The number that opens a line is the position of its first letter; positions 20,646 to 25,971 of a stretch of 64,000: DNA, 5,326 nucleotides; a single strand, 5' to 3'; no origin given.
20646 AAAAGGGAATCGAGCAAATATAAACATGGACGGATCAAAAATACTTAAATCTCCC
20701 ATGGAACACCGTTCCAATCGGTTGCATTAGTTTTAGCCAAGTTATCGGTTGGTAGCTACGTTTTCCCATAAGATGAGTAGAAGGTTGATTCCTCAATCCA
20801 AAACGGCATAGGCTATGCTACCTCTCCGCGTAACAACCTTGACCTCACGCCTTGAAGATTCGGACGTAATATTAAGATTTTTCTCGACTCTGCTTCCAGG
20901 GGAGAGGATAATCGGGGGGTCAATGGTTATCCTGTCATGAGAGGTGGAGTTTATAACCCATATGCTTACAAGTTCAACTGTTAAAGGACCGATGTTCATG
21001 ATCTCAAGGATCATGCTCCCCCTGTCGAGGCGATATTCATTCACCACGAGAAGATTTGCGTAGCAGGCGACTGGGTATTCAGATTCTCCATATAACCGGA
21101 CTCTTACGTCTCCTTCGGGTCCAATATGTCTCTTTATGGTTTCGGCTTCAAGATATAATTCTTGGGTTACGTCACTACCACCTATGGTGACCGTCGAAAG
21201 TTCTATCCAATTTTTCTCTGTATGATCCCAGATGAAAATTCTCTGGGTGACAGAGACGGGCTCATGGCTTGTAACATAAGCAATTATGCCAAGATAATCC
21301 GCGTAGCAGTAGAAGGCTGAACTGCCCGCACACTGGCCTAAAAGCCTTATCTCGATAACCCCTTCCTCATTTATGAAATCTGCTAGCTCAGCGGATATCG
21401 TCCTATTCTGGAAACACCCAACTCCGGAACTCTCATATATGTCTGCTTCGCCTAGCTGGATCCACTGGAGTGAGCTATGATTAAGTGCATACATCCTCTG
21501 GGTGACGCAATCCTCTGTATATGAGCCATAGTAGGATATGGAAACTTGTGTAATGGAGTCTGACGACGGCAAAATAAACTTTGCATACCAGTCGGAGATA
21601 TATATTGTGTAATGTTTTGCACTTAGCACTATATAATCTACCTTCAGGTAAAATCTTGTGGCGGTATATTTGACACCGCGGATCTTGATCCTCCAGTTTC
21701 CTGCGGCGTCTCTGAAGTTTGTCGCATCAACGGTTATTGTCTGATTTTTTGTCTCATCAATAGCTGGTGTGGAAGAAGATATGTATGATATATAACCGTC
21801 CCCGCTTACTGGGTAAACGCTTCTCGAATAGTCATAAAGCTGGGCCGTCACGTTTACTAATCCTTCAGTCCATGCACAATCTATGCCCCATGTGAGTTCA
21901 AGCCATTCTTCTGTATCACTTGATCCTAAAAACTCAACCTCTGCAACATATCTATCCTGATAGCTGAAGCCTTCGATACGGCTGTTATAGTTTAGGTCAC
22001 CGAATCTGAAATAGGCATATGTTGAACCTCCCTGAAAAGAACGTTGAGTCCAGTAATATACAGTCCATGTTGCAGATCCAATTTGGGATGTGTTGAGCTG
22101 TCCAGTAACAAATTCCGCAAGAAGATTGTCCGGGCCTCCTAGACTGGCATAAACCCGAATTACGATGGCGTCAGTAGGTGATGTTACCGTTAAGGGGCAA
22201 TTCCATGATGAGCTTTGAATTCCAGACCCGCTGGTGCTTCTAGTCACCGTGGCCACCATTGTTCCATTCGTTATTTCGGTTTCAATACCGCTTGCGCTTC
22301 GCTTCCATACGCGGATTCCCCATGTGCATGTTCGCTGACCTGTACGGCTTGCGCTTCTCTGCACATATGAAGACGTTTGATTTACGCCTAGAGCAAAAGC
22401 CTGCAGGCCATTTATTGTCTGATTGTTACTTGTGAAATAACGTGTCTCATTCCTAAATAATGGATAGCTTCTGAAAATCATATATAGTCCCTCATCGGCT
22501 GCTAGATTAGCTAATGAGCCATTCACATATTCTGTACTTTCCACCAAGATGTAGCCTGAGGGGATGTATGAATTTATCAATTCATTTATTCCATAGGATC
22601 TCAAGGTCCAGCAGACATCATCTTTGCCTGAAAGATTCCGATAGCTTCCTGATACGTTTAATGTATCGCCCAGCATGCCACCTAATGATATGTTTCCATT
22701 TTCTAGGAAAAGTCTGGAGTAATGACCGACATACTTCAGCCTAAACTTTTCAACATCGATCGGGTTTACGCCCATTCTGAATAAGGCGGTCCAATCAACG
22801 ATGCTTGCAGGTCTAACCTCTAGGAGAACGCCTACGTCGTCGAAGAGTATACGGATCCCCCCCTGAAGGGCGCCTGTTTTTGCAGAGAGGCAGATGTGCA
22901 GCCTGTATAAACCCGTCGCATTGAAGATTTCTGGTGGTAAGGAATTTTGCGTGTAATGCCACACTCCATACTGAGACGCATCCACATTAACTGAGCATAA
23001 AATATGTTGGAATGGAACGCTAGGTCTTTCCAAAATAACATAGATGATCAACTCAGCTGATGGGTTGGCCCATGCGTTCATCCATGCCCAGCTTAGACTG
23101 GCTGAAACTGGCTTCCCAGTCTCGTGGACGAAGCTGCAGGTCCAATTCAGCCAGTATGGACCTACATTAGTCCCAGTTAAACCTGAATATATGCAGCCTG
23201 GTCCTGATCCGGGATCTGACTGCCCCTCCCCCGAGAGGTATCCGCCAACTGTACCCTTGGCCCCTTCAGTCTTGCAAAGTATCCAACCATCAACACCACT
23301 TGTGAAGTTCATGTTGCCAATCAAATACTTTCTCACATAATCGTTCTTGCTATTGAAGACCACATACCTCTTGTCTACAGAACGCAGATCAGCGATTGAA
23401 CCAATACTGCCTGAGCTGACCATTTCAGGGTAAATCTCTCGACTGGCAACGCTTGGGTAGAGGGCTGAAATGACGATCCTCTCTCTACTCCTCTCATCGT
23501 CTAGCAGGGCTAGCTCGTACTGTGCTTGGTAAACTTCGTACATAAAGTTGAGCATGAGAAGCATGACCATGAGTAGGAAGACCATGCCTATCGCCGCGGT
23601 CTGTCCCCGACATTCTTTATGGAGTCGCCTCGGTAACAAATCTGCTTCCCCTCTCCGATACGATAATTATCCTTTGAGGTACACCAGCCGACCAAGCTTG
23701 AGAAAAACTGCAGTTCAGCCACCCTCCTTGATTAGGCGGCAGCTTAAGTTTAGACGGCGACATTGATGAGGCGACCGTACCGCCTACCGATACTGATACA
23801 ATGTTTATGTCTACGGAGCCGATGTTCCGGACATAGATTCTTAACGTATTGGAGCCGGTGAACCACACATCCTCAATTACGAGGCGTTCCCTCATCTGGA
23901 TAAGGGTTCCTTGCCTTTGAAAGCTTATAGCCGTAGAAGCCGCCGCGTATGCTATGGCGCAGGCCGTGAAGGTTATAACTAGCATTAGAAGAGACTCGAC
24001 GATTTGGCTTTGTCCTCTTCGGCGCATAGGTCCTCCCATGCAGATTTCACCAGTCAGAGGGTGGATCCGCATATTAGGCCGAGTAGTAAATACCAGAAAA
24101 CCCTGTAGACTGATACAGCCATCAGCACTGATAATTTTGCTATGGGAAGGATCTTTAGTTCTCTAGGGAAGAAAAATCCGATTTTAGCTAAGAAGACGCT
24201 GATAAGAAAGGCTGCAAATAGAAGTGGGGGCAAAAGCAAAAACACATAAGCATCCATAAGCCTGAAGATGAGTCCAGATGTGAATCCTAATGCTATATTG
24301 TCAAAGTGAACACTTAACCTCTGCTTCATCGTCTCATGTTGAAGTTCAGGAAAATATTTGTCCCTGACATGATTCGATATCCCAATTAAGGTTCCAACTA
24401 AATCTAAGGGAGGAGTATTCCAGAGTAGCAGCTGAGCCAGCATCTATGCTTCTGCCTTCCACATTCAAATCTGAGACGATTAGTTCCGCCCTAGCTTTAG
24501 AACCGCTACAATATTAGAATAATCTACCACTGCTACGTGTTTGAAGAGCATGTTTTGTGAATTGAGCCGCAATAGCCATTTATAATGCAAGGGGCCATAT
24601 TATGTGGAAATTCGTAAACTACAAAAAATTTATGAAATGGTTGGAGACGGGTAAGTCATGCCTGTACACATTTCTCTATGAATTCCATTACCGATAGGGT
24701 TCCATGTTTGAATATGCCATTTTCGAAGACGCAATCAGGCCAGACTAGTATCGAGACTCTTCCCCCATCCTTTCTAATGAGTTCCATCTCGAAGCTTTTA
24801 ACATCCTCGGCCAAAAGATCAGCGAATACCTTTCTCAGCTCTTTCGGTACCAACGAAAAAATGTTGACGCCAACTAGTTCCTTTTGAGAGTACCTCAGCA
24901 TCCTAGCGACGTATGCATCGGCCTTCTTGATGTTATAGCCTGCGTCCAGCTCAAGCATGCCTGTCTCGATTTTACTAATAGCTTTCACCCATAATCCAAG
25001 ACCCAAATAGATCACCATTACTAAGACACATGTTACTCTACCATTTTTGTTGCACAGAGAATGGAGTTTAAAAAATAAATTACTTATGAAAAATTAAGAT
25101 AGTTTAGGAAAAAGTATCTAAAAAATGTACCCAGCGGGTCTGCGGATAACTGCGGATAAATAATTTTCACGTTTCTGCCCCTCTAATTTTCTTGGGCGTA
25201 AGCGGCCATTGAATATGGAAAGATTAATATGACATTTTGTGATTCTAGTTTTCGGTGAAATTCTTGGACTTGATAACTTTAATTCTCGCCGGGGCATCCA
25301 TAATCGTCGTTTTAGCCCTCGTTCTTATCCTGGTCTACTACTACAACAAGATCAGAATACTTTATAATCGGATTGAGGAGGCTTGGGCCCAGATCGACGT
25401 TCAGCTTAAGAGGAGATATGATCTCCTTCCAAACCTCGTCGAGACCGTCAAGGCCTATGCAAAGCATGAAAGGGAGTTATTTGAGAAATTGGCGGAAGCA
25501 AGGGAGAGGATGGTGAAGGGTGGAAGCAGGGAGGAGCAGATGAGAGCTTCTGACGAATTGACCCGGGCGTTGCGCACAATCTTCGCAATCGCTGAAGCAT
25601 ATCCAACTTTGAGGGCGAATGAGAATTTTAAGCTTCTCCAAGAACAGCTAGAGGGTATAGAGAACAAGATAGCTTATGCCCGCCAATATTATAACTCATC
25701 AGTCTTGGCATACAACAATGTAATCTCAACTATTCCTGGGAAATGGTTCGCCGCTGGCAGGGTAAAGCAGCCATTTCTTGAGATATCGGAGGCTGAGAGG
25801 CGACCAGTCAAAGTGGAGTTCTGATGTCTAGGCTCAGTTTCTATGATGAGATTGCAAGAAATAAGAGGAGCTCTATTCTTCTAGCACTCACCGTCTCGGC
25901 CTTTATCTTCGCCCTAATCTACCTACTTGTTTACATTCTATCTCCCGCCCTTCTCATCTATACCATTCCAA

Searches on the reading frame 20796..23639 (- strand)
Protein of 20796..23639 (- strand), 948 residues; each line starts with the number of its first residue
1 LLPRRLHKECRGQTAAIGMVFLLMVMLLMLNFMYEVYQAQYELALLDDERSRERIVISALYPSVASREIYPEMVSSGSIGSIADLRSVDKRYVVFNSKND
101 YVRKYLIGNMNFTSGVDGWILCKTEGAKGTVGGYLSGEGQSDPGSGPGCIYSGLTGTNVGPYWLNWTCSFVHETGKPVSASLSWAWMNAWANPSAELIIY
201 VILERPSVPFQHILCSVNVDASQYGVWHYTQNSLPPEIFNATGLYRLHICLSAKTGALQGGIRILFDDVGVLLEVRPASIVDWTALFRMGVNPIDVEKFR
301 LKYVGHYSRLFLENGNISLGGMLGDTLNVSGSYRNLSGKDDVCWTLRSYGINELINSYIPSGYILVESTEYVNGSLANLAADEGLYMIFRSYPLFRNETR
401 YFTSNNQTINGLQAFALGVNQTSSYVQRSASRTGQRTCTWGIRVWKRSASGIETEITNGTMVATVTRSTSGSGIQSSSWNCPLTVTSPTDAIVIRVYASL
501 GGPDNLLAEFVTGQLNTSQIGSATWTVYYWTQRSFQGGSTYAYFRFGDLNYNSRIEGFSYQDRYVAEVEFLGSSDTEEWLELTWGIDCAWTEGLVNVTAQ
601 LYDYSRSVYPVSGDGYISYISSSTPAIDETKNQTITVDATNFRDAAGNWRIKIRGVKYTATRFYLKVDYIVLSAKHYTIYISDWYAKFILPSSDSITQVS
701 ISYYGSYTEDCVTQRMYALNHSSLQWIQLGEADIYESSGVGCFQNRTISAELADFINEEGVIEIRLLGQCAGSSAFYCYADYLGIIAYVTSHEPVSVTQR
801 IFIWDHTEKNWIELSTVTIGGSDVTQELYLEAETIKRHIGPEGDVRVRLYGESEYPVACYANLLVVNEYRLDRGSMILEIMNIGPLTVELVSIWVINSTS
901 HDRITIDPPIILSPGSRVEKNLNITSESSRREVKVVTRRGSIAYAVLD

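Call 3: search_protein_families(library=pfam, proteins=[window:20796-23639:-], max_evalue=0.01)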
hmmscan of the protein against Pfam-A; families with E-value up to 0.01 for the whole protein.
window:20796-23639:- (948 aa): 0 families

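Call 8: search_protein_families(library=ncbifam, proteins=[window:20796-23639:-], max_evalue=1)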
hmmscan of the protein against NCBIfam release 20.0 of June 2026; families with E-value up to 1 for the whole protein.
window:20796-23639:- (948 aa): 0 families

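Call 61: search_protein_families(library=pfam, proteins=[window:20796-23639:-], max_evalue=1)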
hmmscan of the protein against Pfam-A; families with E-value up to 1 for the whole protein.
window:20796-23639:- (948 aa): 1 family
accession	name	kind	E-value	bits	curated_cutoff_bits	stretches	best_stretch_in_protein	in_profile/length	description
PF19078.6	Big_12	-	0.01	16.5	27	1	612-648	52-89/102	Bacterial Ig-like domain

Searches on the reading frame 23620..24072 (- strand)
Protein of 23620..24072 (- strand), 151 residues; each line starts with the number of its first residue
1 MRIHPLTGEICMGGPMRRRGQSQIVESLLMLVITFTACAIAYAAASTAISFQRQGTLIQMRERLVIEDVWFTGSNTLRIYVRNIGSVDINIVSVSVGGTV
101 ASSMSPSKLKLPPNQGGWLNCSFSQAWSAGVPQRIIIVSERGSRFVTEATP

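Call 3: search_protein_families(library=pfam, proteins=[window:23620-24072:-], max_evalue=0.01)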
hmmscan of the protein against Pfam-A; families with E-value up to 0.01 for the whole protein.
window:23620-24072:- (151 aa): 0 families

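Call 8: search_protein_families(library=ncbifam, proteins=[window:23620-24072:-], max_evalue=1)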
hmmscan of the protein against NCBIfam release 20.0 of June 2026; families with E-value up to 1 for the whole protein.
window:23620-24072:- (151 aa): 5 families
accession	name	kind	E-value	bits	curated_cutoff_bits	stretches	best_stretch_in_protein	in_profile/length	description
NF046073.1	UpsA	equivalog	4.5e-05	23.6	130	1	18-138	1-119/136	pilin subunit UpsA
NF038223.1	IcmN_DotK_IVB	equivalog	0.0082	15.8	250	1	29-99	78-148/164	type IVB secretion system protein IcmN/DotK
TIGR02537.2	arch_flag_Nterm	domain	0.027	14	20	1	17-47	1-31/33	archaellin/type IV pilin N-terminal domain-containing protein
NF053670.1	bindosome_BasB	exception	0.037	14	230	1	19-116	2-99/129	bindosome assembly system protein BasB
NF052590.1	ArlF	equivalog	0.058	13.6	110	1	27-119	16-110/137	archaellum stator protein ArlF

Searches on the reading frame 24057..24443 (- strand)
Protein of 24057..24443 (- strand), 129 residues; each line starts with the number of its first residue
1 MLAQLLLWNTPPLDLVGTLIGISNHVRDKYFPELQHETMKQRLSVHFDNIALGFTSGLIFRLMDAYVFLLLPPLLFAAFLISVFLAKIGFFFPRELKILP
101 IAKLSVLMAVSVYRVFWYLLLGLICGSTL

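Call 26: search_protein_families(library=pfam, proteins=[window:24057-24443:-], max_evalue=0.01)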
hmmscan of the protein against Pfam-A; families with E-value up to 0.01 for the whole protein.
window:24057-24443:- (129 aa): 0 families

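Call 61: search_protein_families(library=pfam, proteins=[window:24057-24443:-], max_evalue=1)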
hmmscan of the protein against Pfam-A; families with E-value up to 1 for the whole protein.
window:24057-24443:- (129 aa): 0 families

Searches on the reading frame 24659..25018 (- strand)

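Call 26: search_protein_families(library=pfam, proteins=[window:24659-25018:-], max_evalue=0.01)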
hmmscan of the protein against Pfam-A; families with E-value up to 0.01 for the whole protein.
window:24659-25018:- (120 aa): 2 families
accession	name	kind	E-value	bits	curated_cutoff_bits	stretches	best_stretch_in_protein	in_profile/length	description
PF13426.13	PAS_9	-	0.00056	20.6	27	1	32-91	15-78/103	PAS domain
PF00989.32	PAS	-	0.0012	19.2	22.6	1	11-93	4-92/113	PAS fold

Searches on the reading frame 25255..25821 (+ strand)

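Call 26: search_protein_families(library=pfam, proteins=[window:25255-25821:+], max_evalue=0.01)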
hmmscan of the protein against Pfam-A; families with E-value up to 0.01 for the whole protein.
window:25255-25821:+ (189 aa): 1 family
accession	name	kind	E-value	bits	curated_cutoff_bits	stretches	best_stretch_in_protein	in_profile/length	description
PF04011.17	LemA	-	1.3e-52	178.1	26.2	1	43-189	1-149/149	LemA family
